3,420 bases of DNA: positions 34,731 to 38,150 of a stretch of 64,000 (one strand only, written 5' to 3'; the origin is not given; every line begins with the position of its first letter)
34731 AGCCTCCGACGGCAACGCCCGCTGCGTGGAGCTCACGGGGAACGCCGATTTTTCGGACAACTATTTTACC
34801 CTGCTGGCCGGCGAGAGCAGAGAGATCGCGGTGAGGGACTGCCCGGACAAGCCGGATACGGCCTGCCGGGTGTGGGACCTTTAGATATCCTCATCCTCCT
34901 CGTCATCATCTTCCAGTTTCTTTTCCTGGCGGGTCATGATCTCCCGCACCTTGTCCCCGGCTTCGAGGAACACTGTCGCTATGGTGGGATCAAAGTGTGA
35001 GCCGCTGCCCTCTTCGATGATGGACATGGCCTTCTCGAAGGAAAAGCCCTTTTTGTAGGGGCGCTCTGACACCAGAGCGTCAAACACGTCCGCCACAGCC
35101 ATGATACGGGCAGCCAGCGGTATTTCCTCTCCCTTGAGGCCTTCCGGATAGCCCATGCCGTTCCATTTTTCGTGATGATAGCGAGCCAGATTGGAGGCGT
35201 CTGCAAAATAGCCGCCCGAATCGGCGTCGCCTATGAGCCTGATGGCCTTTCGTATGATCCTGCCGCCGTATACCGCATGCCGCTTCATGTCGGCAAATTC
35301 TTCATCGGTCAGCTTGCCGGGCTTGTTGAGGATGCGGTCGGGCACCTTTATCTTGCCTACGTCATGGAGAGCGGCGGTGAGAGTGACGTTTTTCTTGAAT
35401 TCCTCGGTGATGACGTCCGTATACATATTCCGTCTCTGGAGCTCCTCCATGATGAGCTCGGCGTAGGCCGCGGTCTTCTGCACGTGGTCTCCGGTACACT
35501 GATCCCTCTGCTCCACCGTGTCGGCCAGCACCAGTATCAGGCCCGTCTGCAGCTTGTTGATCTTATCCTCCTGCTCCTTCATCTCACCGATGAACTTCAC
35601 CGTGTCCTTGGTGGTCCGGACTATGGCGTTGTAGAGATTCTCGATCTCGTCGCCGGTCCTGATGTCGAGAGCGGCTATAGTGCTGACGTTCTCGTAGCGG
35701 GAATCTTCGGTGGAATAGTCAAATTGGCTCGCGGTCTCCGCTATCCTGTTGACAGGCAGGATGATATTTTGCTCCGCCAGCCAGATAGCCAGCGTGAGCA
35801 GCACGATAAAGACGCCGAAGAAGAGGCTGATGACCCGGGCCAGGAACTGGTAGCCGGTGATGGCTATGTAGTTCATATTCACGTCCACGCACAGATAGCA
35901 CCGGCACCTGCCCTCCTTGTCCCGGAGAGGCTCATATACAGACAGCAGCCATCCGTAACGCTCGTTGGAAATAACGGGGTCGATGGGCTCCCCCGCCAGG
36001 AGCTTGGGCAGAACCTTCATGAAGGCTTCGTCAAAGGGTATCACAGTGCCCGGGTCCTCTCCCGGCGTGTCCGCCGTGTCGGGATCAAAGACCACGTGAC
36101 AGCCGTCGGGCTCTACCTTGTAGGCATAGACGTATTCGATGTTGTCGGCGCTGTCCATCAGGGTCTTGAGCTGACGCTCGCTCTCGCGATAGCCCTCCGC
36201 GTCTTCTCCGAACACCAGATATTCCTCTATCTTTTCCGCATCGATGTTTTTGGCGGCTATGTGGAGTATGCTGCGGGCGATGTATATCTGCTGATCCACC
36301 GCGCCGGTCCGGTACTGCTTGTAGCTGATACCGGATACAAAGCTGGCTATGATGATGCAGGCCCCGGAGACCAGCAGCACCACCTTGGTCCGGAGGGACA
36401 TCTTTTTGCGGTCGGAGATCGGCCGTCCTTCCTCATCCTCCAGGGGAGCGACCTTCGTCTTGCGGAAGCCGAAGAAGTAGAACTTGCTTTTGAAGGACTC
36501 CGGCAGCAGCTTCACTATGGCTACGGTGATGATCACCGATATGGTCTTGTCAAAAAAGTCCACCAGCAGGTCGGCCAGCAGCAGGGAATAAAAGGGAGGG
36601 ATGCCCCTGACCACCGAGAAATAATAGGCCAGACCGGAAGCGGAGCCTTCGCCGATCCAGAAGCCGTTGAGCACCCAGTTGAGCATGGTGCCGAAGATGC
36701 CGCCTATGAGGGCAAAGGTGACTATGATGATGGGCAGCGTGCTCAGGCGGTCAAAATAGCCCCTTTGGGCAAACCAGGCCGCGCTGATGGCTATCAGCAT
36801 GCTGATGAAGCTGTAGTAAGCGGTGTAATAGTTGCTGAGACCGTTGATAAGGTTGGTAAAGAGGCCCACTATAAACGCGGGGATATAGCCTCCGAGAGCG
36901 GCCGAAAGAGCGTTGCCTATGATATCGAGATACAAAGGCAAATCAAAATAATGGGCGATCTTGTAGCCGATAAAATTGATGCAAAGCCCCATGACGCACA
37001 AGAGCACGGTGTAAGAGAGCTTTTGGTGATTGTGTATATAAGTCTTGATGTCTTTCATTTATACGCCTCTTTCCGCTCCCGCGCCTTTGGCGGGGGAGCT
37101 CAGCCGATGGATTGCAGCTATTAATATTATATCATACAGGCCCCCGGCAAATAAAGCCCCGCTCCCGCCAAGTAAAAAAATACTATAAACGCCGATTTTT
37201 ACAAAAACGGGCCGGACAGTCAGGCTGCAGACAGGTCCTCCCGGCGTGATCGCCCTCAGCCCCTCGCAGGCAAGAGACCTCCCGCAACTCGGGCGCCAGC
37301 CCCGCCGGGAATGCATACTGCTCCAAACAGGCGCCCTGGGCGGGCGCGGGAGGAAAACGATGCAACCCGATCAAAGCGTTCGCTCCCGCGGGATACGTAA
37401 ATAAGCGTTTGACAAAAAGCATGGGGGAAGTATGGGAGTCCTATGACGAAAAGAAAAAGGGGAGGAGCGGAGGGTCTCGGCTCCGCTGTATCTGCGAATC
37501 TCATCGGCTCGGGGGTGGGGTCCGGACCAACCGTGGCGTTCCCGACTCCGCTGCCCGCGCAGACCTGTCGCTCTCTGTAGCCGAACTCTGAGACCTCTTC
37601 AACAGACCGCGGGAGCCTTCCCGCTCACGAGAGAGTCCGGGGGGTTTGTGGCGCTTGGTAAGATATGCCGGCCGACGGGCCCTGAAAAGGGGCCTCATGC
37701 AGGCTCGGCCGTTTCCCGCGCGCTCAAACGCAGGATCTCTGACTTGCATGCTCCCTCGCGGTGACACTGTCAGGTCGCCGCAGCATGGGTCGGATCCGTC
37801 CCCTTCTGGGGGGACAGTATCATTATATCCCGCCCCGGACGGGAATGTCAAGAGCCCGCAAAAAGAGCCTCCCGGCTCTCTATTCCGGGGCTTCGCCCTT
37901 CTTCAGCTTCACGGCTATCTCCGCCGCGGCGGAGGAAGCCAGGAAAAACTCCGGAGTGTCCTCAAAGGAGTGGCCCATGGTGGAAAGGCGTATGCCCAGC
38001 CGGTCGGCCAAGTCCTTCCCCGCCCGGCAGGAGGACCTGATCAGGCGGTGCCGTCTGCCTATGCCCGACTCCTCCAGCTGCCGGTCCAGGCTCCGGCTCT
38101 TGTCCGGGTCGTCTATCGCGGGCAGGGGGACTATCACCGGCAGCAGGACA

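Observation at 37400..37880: Orphan ~365-nt transcription unit with perfect promoter and terminator but no ORF: candidate novel structured ncRNA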

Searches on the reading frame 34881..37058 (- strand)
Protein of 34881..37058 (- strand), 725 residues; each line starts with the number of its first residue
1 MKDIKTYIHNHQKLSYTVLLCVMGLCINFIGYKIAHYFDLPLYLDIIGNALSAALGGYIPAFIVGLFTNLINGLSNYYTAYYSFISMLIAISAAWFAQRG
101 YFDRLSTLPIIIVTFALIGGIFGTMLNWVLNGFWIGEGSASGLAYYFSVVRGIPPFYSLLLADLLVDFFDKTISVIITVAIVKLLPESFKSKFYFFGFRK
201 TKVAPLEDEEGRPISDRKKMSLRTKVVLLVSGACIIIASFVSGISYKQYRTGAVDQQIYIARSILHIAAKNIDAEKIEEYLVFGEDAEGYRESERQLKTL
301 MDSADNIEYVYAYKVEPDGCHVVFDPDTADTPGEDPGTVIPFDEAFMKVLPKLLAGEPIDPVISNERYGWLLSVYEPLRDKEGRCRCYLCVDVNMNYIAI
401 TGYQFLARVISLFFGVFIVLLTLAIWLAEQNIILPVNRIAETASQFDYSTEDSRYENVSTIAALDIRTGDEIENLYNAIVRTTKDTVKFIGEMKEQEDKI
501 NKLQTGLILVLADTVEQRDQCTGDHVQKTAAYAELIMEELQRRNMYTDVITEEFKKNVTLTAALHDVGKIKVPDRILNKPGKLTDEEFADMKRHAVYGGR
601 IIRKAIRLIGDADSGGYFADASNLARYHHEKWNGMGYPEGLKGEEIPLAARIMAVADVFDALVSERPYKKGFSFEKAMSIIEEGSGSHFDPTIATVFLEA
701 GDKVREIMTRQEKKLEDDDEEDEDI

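Call 9: search_protein_families(library=pfam, proteins=[window:34881-37058:-], max_evalue=0.01)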
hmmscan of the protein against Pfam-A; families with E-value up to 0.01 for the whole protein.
window:34881-37058:- (725 aa): 2 families
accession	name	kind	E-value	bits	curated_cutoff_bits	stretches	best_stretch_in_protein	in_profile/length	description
PF13487.12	HD_5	-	1.1e-34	120.1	27.2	1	512-693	4-170/170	HD domain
PF01966.28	HD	-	1.6e-20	74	22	1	523-661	2-115/116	HD domain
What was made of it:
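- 34881..37058 (-): HD-GYP phosphodiesterase gene (725 aa), with a membrane N-terminal region and an HD ... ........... catalytic domain. Pfam HD_5, E 1.1e-34 (call 9).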

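Call 15: find_encoding_contigs(protein=window:34881-37058:-, flank=6000, max_places=10)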
Protein window:34881-37058:- (725 aa): 3 contigs read that carry it; 1 place shown.
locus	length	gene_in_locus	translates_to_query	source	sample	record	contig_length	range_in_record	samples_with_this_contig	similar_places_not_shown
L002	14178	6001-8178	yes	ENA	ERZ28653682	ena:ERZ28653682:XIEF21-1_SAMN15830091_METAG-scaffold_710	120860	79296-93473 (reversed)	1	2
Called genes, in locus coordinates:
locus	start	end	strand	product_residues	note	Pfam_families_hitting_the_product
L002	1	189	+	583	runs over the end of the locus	-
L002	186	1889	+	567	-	PF05833:NFACT_N, PF05670:NFACT-R_1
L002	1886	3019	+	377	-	PF04389:Peptidase_M28, PF01546:Peptidase_M20, PF05343:Peptidase_M42 (weak), PF07687:M20_dimer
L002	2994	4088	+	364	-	PF04389:Peptidase_M28, PF01546:Peptidase_M20, PF05343:Peptidase_M42 (weak)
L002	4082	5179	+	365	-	PF12982:DUF3866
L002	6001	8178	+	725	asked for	PF01966:HD, PF13487:HD_5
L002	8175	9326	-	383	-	PF17753:Ig_mannosidase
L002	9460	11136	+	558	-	PF00501:AMP-binding, PF13193:AMP-binding_C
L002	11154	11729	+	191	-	PF21088:MS_channel_1st (weak), PF00924:MS_channel_2nd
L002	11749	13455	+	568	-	PF03629:SASA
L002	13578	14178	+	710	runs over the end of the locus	PF00933:Glyco_hydro_3, PF01915:Glyco_hydro_3_C, PF14310:Fn3-like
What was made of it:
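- On Protein-coding gene / small ORF: There is no gene call (call 15).
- Checked: The source contig's own gene calls leave the 822-nt gap empty (call 15). The upstream operon is NFACT(RqcH-like)-M28-M28-DUF3866 (call 15).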

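Call 16: find_homologous_proteins(query=window:34881-37058:-, max_evalue=1e-30)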
Query window:34881-37058:- (725 aa): 1599 proteins with E <= 1e-30 among 8000 candidates; the best 120 are listed.
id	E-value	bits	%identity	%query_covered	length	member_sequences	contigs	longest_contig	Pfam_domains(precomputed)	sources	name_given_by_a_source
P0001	0.0e+0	1642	100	100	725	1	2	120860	PF13487.13,PF01966.29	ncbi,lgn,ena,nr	ncbi:MAG: HD domain-containing protein [Abditibacteriota bacterium]|nr:HD domain-containing protein 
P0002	0.0e+0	1051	71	90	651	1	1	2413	PF13487.13,PF01966.29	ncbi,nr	ncbi:MAG: HD domain-containing protein, partial [Abditibacteriota bacterium]|nr:HD domain-containing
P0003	1.1e-262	892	56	94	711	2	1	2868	PF13487.13,PF01966.29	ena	-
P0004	1.3e-260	885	54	98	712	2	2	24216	PF13487.13,PF01966.29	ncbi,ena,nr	ncbi:MAG: HD domain-containing protein [Clostridia bacterium]|nr:HD domain-containing protein [Clost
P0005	1.2e-257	875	55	94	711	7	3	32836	PF13487.13,PF01966.29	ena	-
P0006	3.9e-256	870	54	97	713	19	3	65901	PF13487.13,PF01966.29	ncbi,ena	-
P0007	3.8e-255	867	55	98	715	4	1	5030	PF13487.13,PF01966.29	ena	-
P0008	4.5e-254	863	54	98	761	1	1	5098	PF13487.13,PF01966.29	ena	-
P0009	2.0e-253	861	54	96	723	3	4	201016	PF13487.13,PF01966.29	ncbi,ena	-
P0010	2.5e-253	861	54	97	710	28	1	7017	PF13487.13,PF01966.29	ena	-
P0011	5.1e-253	860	54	98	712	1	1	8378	PF13487.13,PF01966.29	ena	-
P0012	2.6e-251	854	54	96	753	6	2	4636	PF13487.13,PF01966.29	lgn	-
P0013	3.2e-251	854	54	97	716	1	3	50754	PF13487.13,PF01966.29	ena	-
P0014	3.3e-251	854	54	97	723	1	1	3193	PF13487.13,PF01966.29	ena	-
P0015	4.8e-251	853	55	96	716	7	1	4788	PF13487.13,PF01966.29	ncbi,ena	-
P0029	9.1e-248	843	54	98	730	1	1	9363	PF13487.13,PF01966.29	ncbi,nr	ncbi:MAG: HD domain-containing protein [Abditibacteriota bacterium]|nr:HD domain-containing protein 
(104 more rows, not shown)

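Call 17: find_encoding_contigs(protein=P0002, flank=3000, max_places=3)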
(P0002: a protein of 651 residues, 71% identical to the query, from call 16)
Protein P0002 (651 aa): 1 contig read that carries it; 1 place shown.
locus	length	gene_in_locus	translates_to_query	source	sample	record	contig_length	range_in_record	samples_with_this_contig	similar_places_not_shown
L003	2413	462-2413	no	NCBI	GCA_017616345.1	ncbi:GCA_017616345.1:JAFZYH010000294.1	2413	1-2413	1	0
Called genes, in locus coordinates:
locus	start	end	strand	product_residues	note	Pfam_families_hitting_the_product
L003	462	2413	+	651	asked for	PF13487:HD_5, PF01966:HD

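Call 18: find_encoding_contigs(protein=P0029, flank=3000, max_places=3)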
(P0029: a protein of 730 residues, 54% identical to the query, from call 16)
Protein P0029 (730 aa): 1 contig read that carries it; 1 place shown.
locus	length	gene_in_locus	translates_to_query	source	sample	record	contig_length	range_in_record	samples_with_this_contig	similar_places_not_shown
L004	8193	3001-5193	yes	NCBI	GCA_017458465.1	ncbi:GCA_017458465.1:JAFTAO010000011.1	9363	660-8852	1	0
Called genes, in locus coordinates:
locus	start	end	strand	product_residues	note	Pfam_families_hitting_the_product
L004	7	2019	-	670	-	PF00933:Glyco_hydro_3, PF01915:Glyco_hydro_3_C, PF14310:Fn3-like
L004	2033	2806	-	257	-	PF02146:SIR2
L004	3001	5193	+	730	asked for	PF13487:HD_5, PF01966:HD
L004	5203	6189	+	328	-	PF00480:ROK, PF01869:BcrAD_BadFG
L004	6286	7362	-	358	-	PF01408:GFO_IDH_MocA, PF22725:GFO_IDH_MocA_C3, PF02894:GFO_IDH_MocA_C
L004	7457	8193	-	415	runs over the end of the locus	PF03629:SASA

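Call 19: find_encoding_contigs(protein=P0004, flank=3000, max_places=3)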
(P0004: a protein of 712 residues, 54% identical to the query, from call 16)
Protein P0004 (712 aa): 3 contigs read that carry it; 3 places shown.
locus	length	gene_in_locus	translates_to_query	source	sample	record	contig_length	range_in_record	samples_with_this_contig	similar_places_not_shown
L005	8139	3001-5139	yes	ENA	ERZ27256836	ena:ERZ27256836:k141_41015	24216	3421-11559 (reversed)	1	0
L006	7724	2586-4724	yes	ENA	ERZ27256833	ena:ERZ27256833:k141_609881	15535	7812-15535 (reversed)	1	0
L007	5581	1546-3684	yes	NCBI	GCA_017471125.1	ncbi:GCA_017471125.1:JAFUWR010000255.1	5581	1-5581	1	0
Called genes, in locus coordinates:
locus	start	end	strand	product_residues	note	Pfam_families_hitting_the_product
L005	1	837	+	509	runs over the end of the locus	PF05362:Lon_C, PF13541:ChlI, PF00493:MCM (faint), PF01078:Mg_chelatase, PF07728:AAA_5 (weak), PF13335:Mg_chelatase_C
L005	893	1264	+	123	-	-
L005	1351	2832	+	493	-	PF08666:SAF (faint), PF04295:GD_AH_second, PF20629:GD_AH_C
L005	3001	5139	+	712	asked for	PF13487:HD_5, PF01966:HD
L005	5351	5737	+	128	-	PF13443:HTH_26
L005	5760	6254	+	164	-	PF04115:Ureidogly_lyase (weak), PF16161:DUF4867 (weak)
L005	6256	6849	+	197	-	PF00702:Hydrolase, PF13419:HAD_2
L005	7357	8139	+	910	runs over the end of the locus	PF06347:SH3_4 (faint), PF07653:SH3_2 (faint), PF14603:hSH3 (faint), PF08239:SH3_3 (weak), PF01471:PG_binding_1, PF00877:NLPC_P60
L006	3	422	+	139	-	?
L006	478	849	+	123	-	-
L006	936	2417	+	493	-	PF08666:SAF (faint), PF04295:GD_AH_second, PF20629:GD_AH_C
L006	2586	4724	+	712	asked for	PF13487:HD_5, PF01966:HD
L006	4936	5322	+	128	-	PF13443:HTH_26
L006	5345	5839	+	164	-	PF04115:Ureidogly_lyase (weak), PF16161:DUF4867 (weak)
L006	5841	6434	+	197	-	PF00702:Hydrolase, PF13419:HAD_2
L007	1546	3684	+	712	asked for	PF13487:HD_5, PF01966:HD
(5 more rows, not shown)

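Call 51: find_encoding_contigs(protein=P0003, flank=2500, max_places=2)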
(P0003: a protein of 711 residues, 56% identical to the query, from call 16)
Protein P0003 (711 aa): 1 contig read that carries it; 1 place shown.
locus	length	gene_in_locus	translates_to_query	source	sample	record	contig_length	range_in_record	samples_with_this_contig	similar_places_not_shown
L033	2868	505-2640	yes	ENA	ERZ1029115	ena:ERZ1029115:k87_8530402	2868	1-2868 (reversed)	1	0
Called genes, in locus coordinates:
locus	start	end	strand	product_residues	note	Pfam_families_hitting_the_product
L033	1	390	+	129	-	?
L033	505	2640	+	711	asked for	PF13487:HD_5, PF01966:HD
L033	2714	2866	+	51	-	?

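Call 52: find_encoding_contigs(protein=P0005, flank=2500, max_places=2)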
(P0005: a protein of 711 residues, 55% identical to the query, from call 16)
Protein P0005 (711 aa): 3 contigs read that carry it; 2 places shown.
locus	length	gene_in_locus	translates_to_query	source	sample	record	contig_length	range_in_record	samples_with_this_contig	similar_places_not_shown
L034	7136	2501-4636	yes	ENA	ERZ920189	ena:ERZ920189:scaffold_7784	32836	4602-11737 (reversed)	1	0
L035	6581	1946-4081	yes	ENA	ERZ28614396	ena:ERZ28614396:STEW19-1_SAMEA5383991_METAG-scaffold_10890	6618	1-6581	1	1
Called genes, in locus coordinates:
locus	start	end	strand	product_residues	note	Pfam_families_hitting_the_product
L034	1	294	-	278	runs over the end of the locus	-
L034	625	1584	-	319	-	PF06180:CbiK, PF01903:CbiX (faint)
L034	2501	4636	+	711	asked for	PF13487:HD_5, PF01966:HD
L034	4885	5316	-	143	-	PF02452:PemK_toxin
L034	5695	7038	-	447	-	PF20769:YPEB_N, PF14620:YPEB_PepSY1-2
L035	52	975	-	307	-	PF06180:CbiK, PF01903:CbiX (faint)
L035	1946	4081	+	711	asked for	PF13487:HD_5, PF01966:HD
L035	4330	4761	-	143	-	PF02452:PemK_toxin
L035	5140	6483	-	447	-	PF20769:YPEB_N, PF14620:YPEB_PepSY1-2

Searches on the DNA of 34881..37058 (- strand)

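Call 45: search_rna_families(sources=[L003, L029], threshold=evalue, max_evalue=10)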
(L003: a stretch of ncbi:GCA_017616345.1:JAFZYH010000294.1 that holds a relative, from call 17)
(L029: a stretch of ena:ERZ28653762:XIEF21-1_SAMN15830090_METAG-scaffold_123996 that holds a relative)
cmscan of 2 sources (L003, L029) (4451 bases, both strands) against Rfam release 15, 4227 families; matches with E-value up to 10: 4.
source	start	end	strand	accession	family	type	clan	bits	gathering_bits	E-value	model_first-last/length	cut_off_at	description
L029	1693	1751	+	RF00758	mir-346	Gene; miRNA;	-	19.8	80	7.1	1-95/95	no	mir-346 microRNA precursor family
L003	345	444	-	RF01089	PK-repBA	Cis-reg;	-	17.7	45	1.8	1-124/124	no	Pseudoknot of the regulatory region of the repBA gene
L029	338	375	-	RF00284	SNORD74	Gene; snRNA; snoRNA; CD-box;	CL00069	16.2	41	7.2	1-80/80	no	Small nucleolar RNA SNORD74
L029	380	414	+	RF01716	PhotoRC-I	Cis-reg;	-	13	45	9.4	1-44/44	no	PhotoRC-I RNA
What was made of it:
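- On 6S RNA / SRP RNA / Ms1 / raiA / OLE / ROOL / GOLLD / HEARO and all other Rfam 15 families: L003 and L029 give the same negative result (call 45).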

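Call 53: search_rna_families(sources=[L034, L033, L004, L005], threshold=gathering)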
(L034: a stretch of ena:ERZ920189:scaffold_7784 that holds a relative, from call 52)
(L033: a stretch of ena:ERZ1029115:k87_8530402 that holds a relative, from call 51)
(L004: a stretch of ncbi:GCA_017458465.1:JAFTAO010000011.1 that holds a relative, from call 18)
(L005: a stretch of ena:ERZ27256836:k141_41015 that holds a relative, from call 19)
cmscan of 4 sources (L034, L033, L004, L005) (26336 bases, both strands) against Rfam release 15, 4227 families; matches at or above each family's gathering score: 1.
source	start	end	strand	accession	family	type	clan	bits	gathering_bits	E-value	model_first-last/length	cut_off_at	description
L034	1703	1887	-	RF00174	Cobalamin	Cis-reg; riboswitch;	CL00101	118.6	31.5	1.6e-29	1-189/189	no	Cobalamin riboswitch aptamer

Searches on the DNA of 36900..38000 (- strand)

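Call 5: search_rna_families(source=window, start=36900, end=38000, threshold=evalue, max_evalue=10, show_alignments=4)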
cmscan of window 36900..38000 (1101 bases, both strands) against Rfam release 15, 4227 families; matches with E-value up to 10: 3.
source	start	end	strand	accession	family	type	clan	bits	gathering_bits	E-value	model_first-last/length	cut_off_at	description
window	37884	37955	-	RF03861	mir-4484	Gene; miRNA;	-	19.5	90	1.8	1-89/89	no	mir-4484 microRNA precursor family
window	37506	37528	-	RF01073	GP_knot1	Cis-reg;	-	17.1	67.7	1.7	13-35/62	no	Gag/pol translational readthrough site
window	37792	37830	-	RF01285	snoU31b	Gene; snRNA; snoRNA; CD-box;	-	15.7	37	7.4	1-86/86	no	Small nucleolar RNA U31b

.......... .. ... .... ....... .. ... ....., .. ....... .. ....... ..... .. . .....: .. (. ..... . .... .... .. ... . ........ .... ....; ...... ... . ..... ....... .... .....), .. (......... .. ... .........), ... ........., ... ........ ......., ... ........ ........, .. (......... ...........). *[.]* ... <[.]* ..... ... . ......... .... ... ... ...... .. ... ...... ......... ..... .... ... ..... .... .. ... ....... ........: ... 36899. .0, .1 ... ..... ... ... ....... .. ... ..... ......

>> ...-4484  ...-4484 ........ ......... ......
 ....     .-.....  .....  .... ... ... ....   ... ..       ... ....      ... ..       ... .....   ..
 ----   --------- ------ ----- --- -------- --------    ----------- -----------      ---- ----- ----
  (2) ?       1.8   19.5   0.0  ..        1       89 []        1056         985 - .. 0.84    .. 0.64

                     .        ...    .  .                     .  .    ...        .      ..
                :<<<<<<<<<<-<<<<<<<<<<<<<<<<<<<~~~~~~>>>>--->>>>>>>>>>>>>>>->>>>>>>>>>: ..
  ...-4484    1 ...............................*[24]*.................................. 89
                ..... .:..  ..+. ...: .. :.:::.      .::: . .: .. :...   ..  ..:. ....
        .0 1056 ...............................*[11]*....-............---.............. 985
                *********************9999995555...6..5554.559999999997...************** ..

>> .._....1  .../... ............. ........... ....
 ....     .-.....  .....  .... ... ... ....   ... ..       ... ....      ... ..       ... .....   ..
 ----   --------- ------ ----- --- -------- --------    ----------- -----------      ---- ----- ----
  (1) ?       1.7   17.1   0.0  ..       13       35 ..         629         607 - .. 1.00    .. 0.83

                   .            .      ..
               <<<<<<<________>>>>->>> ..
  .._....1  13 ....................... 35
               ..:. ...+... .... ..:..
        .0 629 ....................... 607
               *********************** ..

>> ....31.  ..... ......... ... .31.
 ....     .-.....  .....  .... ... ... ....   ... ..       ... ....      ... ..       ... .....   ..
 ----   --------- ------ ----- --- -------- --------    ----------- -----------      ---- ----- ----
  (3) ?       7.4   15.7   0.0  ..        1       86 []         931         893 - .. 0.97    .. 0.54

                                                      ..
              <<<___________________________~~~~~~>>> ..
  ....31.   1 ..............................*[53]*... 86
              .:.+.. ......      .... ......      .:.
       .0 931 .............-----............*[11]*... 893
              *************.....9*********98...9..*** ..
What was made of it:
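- On RNase P RNA (bacterial types A and B): No hit at E<=10 in the window or the relative (calls 5, 45).
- On c-di-GMP-I / c-di-GMP-II riboswitch: No hit at E<=10 (calls 5, 45).
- Closest known: c-di-GMP riboswitch leaders. Different: It matches neither model even at E<=10 (calls 5, 45).
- There is no match to c-di-GMP-I/II or any other riboswitch model at E<=10 (calls 5, 45).
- On tmRNA: Rfam finds no tmRNA-clan hit at E<=10 (call 5).
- On 6S RNA / SRP RNA / Ms1 / raiA / OLE / ROOL / GOLLD / HEARO and all other Rfam 15 families: The E<=10 search of 36900-38000 returns only mir-4484, GP_knot1 and snoU31b at E 1.7-7.4 (call 5).
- On CsrB/RsmZ-type CsrA sponge: There is no Rfam hit (call 5).
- Closest known: tmRNA and RNase P RNA. 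Different: Rfam gives no tmRNA or RNase P hit at E<=10 (call 5).
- Checked: An E<=10 search of 36900-38000 gives only three chance-level hits (call 5).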

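Call 59: search_dna_similar(query=window:37440-37860:-, collection=plasmids, mode=distant, max_evalue=0.01, max_rows=10)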
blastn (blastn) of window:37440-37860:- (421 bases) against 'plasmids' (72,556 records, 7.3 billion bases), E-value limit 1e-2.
No match.

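Call 60: search_dna_similar(query=window:37440-37860:-, collection=phages, mode=distant, max_evalue=0.01, max_rows=10)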
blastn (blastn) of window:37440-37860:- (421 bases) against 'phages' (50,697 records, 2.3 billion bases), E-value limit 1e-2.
No match.
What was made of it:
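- Tried and rejected: blastn against plasmids and phages gave no match (calls 59, 60).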

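Call 69: build_rna_model(alignment_id=A3)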
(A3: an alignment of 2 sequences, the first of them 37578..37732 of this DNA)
Model R1 built from alignment A3 (2 sequences, 159 columns); structure: RNAalifold consensus.
model positions 159; base pairs 33; branch points 2; effective number of sequences 1.29; information 0.591 bits per position. Calibrated on 0.2 Mb of random sequence (short: E-values are rough).
structure used (alignment columns):
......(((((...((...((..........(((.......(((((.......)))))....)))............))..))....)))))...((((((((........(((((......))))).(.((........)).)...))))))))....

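Call 70: search_with_rna_model(model_id=R1, sources=[window, L001, L004, L005, L030, L033, L034, L035, L003, L029], max_evalue=10)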
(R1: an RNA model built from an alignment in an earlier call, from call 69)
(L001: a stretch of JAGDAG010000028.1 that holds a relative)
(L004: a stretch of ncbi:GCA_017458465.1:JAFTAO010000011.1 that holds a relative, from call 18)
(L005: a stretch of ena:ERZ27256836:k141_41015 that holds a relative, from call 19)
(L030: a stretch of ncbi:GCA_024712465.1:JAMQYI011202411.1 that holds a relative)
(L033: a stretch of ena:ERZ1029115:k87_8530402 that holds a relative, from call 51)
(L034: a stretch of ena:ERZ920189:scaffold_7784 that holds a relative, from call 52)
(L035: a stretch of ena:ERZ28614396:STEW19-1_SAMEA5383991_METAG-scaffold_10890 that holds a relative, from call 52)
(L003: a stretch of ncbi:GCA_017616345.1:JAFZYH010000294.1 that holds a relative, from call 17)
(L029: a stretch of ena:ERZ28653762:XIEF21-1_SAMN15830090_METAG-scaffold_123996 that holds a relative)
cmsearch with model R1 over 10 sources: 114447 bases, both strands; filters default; matches with E-value up to 10: 7.
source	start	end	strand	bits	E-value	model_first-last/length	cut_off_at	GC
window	37578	37732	-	170.6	4.1e-38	1-159/159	no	0.64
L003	1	155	+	163.4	1.9e-36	4-159/159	5'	0.63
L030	4839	4949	+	10.5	0.78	1-159/159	no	0.64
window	26563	26665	+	7.8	3.3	1-159/159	no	0.6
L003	1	21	-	7.7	3.6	1-21/159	3'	0.67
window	26670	26724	+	7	5.1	1-159/159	no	0.53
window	16185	16219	+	6.1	8.5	32-71/159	no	0.69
